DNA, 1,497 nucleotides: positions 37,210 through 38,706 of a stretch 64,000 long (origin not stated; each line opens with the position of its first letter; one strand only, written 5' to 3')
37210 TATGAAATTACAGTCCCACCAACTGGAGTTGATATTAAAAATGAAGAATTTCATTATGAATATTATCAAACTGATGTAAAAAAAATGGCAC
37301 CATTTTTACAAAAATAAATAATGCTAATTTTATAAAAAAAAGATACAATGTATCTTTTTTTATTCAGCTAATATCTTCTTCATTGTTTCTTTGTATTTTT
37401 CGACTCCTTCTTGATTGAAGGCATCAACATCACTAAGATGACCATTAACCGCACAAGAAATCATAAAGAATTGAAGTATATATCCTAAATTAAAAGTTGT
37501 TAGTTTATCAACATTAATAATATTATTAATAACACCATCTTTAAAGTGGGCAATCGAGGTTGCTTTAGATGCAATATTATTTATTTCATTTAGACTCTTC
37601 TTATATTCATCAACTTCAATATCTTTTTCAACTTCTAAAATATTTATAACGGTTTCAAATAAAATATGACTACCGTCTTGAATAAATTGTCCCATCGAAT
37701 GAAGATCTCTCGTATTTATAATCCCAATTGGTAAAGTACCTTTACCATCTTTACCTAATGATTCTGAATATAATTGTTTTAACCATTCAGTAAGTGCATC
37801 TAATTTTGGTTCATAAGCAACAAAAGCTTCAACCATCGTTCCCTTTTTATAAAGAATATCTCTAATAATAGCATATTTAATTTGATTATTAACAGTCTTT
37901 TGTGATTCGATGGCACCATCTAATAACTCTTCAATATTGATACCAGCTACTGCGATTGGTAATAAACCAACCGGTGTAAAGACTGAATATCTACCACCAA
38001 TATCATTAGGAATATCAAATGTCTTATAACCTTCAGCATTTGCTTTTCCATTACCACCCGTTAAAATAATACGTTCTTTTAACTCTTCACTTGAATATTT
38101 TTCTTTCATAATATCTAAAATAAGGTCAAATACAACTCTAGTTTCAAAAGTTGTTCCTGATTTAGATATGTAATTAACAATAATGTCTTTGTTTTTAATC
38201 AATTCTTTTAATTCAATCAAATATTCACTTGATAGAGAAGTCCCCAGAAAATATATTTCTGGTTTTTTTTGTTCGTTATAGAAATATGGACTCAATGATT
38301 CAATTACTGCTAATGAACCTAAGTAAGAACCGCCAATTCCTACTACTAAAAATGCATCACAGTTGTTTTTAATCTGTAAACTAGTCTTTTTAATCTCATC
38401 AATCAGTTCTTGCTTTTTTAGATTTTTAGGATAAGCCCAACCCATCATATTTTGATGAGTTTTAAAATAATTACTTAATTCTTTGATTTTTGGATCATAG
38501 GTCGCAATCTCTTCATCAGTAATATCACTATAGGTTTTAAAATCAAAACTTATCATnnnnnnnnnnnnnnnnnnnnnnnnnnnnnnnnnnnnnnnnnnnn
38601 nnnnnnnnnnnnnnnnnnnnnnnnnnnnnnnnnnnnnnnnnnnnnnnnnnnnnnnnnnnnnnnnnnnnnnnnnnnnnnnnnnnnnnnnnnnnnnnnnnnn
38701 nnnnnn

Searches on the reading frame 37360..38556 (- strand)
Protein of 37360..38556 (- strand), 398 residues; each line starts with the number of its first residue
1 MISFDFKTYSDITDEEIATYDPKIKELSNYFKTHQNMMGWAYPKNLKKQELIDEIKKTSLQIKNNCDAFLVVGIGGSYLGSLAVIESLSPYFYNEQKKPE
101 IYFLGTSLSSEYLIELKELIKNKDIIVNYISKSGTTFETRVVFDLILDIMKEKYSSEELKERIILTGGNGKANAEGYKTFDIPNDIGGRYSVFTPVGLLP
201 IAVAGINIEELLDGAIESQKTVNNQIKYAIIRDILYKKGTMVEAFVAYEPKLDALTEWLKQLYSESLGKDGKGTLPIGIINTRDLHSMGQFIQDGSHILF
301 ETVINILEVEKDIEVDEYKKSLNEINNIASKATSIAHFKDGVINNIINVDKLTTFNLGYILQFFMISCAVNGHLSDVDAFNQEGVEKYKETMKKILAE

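Call 47: search_protein_families(library=pfam, proteins=[window:37360-38556:-], max_evalue=0.001)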
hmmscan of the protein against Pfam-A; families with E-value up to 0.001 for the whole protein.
window:37360-38556:- (398 aa): 1 family
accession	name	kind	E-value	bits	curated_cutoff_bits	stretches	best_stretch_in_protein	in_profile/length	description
PF00342.24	PGI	-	4.9e-20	72.1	22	2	66-309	96-358/486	Phosphoglucose isomerase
